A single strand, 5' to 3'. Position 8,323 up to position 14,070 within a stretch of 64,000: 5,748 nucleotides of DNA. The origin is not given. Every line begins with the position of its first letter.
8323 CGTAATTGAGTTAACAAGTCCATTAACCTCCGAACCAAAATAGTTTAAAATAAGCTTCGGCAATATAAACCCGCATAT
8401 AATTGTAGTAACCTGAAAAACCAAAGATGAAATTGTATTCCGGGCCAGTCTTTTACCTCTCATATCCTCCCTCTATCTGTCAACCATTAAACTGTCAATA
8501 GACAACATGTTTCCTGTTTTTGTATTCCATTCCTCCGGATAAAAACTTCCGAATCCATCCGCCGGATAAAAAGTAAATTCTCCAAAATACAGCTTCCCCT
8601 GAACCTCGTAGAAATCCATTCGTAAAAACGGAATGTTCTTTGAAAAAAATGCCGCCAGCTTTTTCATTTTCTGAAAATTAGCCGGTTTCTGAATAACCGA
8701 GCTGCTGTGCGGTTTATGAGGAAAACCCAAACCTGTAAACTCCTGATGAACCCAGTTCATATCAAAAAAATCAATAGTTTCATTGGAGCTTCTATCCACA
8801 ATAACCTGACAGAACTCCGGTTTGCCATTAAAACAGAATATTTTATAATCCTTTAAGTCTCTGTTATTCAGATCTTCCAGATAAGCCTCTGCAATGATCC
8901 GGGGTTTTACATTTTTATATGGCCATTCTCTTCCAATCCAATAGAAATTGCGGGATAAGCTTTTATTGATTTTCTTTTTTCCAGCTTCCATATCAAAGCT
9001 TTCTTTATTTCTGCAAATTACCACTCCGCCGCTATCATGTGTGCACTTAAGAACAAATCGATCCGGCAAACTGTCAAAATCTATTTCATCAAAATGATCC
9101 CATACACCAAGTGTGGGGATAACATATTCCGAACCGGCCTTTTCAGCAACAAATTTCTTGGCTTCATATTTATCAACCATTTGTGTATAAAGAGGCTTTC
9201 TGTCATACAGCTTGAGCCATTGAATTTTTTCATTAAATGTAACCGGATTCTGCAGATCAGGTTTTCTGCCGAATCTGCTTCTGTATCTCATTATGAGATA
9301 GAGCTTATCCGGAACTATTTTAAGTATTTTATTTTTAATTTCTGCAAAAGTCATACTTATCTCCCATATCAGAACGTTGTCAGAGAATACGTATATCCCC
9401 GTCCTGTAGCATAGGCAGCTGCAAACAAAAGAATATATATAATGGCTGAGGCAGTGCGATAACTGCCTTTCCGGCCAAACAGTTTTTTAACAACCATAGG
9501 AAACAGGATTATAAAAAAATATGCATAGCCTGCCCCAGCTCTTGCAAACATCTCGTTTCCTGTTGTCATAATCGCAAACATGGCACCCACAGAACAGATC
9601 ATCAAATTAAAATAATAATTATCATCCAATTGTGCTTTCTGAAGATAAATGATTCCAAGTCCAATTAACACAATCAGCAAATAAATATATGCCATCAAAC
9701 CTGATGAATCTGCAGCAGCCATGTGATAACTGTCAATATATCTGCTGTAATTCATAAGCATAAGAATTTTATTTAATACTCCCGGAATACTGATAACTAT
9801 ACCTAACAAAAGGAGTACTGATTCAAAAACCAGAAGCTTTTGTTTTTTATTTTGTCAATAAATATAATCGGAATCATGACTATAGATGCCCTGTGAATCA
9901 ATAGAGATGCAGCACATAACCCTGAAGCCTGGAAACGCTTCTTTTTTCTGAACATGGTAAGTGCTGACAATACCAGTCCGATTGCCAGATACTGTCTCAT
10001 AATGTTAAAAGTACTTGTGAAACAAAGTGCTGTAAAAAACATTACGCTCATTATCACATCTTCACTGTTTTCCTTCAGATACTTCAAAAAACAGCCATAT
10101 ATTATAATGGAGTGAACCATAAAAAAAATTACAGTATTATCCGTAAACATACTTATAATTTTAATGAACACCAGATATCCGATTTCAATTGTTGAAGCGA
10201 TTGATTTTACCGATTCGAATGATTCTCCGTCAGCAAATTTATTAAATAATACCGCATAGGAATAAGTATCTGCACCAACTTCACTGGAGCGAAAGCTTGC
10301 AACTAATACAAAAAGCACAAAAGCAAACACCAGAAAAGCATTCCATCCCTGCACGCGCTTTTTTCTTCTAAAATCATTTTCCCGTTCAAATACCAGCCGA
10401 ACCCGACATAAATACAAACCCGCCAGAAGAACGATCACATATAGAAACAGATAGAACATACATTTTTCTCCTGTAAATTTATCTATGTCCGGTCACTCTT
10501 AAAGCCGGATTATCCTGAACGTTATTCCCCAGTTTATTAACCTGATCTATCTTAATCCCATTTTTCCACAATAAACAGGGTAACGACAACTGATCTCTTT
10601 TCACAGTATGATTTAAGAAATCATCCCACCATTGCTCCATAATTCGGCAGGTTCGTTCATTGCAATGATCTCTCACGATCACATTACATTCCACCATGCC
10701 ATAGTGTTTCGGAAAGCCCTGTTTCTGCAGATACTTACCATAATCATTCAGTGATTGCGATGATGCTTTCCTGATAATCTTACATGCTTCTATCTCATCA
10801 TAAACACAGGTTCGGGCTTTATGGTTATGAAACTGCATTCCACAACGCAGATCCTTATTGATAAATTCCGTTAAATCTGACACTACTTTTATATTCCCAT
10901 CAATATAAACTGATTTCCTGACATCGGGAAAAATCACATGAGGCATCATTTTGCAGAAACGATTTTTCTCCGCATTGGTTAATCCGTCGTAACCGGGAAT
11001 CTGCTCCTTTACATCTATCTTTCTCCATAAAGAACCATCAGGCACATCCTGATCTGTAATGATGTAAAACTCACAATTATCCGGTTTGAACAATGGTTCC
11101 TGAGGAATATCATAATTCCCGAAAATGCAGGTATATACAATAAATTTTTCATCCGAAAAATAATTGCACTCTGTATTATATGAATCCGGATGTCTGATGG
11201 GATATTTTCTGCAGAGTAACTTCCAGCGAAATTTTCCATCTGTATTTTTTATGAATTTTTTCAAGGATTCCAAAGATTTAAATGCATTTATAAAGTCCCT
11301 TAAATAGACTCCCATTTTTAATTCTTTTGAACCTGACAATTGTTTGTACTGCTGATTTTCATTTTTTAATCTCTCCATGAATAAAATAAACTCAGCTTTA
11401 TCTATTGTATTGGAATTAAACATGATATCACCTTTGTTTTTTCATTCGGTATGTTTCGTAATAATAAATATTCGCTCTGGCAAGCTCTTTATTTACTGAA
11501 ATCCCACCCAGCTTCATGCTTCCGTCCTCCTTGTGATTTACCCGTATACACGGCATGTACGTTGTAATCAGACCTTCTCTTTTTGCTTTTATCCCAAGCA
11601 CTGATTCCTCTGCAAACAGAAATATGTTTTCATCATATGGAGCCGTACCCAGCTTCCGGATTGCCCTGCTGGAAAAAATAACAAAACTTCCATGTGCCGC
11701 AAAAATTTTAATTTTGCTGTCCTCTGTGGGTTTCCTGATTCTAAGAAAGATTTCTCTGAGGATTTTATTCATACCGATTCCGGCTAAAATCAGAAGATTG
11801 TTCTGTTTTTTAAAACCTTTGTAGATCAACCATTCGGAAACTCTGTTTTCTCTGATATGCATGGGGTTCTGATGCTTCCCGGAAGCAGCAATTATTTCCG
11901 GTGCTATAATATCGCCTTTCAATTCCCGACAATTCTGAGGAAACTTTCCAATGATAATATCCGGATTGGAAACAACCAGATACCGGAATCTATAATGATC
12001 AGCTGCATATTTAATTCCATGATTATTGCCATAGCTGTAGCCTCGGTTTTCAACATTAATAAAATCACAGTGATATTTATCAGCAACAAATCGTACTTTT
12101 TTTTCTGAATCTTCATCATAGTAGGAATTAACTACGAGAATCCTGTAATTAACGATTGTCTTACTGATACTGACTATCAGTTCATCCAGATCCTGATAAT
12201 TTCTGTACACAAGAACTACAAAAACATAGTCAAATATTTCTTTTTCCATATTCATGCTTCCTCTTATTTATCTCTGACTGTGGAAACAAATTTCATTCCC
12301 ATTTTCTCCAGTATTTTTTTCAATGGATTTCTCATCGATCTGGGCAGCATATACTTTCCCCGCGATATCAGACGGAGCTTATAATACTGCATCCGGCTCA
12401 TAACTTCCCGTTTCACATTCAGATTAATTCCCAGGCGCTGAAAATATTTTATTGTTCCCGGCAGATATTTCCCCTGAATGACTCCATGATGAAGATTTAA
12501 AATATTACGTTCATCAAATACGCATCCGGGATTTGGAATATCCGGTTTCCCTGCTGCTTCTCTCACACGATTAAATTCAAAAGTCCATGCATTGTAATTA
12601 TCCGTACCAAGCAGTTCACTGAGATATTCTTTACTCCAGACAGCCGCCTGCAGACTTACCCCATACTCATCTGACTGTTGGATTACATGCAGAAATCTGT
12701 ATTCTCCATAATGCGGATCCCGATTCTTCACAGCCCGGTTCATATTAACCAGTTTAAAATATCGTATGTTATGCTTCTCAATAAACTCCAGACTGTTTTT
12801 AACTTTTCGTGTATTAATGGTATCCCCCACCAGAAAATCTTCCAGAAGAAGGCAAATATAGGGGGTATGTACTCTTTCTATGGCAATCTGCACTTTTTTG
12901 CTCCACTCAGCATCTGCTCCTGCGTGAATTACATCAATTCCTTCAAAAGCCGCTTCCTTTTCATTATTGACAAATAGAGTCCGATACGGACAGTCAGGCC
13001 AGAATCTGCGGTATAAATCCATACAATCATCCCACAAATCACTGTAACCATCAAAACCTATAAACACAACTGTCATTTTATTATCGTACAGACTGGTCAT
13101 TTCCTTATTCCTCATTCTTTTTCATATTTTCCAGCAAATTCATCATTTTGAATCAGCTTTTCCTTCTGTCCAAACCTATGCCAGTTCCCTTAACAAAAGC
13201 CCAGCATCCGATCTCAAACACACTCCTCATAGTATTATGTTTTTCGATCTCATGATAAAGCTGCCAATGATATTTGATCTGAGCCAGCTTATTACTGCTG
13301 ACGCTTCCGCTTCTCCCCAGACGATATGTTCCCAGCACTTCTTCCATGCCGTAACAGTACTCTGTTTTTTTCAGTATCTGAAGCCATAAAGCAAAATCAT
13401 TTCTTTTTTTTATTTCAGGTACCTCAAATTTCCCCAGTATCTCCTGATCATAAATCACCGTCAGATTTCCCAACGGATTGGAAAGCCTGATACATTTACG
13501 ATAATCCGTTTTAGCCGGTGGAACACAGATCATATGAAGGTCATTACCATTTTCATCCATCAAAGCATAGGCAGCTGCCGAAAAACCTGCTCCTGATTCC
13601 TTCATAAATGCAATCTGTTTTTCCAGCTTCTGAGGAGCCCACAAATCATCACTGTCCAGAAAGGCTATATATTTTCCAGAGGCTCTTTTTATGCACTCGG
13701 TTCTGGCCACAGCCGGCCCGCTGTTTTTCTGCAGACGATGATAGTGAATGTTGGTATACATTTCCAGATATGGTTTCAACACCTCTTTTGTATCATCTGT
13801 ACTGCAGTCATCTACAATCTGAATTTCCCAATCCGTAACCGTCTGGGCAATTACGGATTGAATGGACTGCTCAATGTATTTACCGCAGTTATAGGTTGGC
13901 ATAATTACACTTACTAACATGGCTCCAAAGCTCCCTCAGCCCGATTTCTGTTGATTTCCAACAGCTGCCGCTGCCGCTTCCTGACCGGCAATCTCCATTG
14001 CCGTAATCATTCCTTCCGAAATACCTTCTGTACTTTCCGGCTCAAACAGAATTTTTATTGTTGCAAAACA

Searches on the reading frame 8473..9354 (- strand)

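Call 41: search_protein_families(library=pfam, proteins=[window:8473-9354:-], max_evalue=0.00001)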
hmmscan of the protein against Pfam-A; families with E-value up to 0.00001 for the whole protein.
window:8473-9354:- (293 aa): 1 family
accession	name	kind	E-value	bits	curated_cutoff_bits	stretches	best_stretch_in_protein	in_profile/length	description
PF14305.11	ATPgrasp_TupA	-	1.2e-75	254.6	25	1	42-283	1-239/241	TupA-like ATPgrasp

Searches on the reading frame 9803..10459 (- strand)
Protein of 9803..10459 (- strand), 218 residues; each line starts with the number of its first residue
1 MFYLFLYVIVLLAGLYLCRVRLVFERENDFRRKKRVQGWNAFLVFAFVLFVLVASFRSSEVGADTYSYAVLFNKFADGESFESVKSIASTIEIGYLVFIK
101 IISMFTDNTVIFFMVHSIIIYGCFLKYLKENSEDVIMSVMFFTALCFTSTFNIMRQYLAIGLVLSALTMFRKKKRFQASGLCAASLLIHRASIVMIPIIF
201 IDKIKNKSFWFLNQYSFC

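Call 41: search_protein_families(library=pfam, proteins=[window:9803-10459:-], max_evalue=0.00001)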
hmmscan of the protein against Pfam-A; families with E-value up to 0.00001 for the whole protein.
window:9803-10459:- (218 aa): 1 family
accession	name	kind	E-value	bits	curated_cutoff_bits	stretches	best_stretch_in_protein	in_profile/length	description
PF14897.12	EpsG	-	4.2e-32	112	30.1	1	41-213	2-170/326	EpsG family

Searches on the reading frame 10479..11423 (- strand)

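Call 41: search_protein_families(library=pfam, proteins=[window:10479-11423:-], max_evalue=0.00001)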
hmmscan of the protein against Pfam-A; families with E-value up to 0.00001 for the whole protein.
window:10479-11423:- (314 aa): 1 family
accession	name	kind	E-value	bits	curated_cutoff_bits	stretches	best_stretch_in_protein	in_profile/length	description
PF04765.19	TOD1_MUCI70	-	2.5e-15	57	21.4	1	85-287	63-288/314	TOD1/MUCI70, glycosyltransferase-like domain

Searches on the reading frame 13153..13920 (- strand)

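Call 42: search_protein_families(library=pfam, proteins=[window:13153-13920:-], max_evalue=0.00001)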
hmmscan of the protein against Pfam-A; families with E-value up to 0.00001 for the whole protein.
window:13153-13920:- (255 aa): 3 families
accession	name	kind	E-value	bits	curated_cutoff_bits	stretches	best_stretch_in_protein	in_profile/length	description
PF00535.33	Glycos_transf_2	-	1.1e-38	133.3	23.3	1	4-119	1-117/168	Glycosyl transferase family 2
PF10111.15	Glyco_tranf_2_2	-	2e-12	47.7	27.3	1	4-105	1-105/276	Glycosyltransferase like family 2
PF13641.12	Glyco_tranf_2_3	-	3.7e-08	34.1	27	1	3-112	3-117/230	Glycosyltransferase like family 2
